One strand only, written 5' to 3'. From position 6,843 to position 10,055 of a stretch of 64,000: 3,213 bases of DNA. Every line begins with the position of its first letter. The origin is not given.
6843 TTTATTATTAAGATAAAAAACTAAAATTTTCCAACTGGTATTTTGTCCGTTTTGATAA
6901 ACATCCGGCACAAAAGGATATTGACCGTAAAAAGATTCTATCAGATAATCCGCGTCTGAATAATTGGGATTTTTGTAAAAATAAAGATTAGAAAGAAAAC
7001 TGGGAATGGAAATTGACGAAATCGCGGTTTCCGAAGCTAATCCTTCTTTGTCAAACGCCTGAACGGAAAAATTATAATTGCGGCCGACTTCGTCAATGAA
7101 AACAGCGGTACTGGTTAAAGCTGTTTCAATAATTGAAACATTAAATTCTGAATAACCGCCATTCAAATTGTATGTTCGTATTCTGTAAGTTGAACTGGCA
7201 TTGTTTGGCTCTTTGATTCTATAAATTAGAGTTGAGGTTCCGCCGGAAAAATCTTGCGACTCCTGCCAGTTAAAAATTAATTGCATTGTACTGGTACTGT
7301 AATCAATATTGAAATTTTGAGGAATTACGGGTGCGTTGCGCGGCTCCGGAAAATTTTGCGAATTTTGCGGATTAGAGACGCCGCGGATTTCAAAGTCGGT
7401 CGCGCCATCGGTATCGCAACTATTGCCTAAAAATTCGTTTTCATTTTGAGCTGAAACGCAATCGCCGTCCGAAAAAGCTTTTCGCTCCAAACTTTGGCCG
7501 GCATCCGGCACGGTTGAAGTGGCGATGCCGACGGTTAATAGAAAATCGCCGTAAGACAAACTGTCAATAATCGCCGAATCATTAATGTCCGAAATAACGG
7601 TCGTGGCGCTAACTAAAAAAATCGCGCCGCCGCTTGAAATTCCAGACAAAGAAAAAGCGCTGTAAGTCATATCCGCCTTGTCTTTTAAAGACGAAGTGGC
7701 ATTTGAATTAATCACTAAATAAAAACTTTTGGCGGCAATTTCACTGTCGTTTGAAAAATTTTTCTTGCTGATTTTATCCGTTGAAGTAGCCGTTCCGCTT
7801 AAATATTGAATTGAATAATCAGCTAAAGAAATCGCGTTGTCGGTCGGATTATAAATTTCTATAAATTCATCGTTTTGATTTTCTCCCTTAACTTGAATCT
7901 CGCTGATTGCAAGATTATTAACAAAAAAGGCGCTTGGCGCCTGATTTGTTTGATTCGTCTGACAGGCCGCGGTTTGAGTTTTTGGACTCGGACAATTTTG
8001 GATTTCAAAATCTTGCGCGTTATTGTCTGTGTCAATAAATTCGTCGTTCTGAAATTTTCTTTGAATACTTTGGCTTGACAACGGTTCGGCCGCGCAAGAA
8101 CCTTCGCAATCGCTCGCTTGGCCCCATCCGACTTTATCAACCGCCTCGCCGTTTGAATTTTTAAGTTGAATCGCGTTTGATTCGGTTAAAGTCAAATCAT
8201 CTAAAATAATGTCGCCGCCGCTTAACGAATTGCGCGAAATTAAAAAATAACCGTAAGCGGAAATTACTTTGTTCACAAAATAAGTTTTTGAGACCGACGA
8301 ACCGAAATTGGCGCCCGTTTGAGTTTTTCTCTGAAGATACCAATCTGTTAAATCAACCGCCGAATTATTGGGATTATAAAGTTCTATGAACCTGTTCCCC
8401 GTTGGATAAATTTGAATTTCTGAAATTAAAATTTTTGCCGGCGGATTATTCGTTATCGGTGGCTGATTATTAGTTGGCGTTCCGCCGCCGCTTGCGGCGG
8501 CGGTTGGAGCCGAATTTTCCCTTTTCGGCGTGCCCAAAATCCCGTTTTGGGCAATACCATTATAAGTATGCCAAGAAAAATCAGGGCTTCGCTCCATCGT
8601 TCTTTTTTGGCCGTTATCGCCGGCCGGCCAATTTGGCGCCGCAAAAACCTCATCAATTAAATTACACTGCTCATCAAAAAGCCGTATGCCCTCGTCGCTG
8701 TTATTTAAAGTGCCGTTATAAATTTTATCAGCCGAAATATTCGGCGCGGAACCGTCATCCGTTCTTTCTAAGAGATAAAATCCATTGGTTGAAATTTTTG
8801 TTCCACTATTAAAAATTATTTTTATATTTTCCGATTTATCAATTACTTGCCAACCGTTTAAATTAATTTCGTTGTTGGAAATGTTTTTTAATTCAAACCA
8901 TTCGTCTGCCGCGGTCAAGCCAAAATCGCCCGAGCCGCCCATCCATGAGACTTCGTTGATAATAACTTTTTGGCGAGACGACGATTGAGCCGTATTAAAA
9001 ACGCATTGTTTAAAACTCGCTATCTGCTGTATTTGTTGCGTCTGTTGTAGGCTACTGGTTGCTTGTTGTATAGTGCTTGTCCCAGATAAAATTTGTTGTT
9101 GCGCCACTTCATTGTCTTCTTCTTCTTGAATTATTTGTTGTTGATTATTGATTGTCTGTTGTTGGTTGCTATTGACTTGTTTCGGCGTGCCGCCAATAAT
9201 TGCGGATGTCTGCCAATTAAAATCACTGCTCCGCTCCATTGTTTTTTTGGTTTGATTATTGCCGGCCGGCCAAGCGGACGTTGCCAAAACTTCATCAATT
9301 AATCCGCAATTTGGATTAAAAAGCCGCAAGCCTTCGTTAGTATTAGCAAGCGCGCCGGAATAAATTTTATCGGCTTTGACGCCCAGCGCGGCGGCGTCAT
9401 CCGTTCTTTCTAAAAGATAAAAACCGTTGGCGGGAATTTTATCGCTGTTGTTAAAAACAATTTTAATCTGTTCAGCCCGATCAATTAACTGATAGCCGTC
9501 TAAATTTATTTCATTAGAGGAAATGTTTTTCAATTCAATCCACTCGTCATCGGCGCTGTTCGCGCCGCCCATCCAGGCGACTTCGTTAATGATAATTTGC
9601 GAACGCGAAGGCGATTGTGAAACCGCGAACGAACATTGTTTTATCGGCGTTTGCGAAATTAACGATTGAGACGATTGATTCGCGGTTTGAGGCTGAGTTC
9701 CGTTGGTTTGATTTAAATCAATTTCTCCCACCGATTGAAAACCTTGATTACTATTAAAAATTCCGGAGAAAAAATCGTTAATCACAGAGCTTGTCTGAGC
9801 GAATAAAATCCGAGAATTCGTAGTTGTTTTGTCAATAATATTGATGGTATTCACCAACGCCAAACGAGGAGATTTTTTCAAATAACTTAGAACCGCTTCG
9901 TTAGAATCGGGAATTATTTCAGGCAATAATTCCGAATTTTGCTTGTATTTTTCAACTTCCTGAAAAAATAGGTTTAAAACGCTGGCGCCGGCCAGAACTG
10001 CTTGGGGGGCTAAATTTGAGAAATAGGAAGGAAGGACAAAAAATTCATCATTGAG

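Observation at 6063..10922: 1619-aa secreted protein fusing a zinc phospholipase-C-like domain to four lamin-tail domains and FN3 modules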

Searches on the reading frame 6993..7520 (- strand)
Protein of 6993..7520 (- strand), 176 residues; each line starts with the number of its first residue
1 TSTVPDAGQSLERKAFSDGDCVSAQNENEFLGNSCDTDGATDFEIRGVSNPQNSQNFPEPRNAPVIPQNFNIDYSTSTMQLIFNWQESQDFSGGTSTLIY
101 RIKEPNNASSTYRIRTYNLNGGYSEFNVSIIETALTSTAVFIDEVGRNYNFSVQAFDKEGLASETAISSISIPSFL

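Call 23: search_protein_families(library=pfam, proteins=[window:6993-7520:-], max_evalue=1)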
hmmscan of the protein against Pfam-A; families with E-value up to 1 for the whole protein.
window:6993-7520:- (176 aa): 2 families
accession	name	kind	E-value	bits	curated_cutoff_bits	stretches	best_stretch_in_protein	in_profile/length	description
PF00041.27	fn3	-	0.00066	20.3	25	1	67-167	3-80/84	Fibronectin type III domain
PF00028.23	Cadherin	-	0.027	15.3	28.8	1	94-167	12-85/93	Cadherin domain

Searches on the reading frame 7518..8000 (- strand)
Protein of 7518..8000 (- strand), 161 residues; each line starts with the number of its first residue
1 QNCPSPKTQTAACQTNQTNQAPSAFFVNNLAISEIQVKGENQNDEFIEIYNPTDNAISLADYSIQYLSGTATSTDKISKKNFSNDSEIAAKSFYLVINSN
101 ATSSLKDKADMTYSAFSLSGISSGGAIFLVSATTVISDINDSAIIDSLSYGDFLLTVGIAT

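Call 23: search_protein_families(library=pfam, proteins=[window:7518-8000:-], max_evalue=1)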
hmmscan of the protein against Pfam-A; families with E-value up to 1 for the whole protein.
window:7518-8000:- (161 aa): 2 families
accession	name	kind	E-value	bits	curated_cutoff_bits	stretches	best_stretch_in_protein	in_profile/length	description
PF00932.25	LTD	-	3.2e-13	50.4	34.3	1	28-151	6-108/109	Lamin Tail Domain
PF06030.18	WxLIP_PGBD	-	0.076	13.5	27.3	1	28-114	24-107/121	WxL Interacting Protein, peptidoglycan binding domain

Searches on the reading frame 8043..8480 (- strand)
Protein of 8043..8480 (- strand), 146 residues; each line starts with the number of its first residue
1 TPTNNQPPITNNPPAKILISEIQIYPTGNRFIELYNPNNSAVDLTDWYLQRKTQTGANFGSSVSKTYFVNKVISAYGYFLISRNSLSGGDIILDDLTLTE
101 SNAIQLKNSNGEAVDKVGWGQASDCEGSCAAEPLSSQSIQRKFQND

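Call 23: search_protein_families(library=pfam, proteins=[window:8043-8480:-], max_evalue=1)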
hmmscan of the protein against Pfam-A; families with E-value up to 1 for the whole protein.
window:8043-8480:- (146 aa): 2 families
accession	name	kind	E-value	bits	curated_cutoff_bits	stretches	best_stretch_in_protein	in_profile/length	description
PF00932.25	LTD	-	2.5e-17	63.7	34.3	1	12-120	3-108/109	Lamin Tail Domain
PF21881.2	STIV_penton_2nd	-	0.12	13.2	27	1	58-99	8-45/85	A223 penton protein second domain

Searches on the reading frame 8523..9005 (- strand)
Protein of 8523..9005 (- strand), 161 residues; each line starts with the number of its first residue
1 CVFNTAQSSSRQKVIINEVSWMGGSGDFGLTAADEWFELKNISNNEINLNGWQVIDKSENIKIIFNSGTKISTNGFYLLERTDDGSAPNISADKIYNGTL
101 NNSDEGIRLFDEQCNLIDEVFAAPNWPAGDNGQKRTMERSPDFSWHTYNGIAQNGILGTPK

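Call 23: search_protein_families(library=pfam, proteins=[window:8523-9005:-], max_evalue=1)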
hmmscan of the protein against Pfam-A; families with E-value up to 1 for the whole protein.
window:8523-9005:- (161 aa): 1 family
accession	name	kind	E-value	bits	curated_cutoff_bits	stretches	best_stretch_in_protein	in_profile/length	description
PF00932.25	LTD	-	2e-14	54.3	34.3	1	7-120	1-105/109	Lamin Tail Domain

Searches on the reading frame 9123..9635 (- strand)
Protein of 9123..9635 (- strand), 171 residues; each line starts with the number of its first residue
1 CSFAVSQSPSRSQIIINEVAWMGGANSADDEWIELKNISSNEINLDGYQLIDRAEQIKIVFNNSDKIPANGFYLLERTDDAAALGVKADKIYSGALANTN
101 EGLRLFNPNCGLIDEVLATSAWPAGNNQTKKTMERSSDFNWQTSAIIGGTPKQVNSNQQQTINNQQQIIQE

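Call 23: search_protein_families(library=pfam, proteins=[window:9123-9635:-], max_evalue=1)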
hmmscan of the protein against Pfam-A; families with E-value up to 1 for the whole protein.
window:9123-9635:- (171 aa): 1 family
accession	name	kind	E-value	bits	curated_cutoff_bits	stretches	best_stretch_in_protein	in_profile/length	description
PF00932.25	LTD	-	5.6e-15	56.1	34.3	1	8-116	2-105/109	Lamin Tail Domain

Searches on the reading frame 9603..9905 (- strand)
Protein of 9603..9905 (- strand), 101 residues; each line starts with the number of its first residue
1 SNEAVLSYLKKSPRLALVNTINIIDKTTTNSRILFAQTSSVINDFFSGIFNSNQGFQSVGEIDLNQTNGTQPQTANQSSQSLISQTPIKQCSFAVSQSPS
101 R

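Call 23: search_protein_families(library=pfam, proteins=[window:9603-9905:-], max_evalue=1)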
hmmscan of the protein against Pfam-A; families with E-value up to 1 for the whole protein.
window:9603-9905:- (101 aa): 0 families
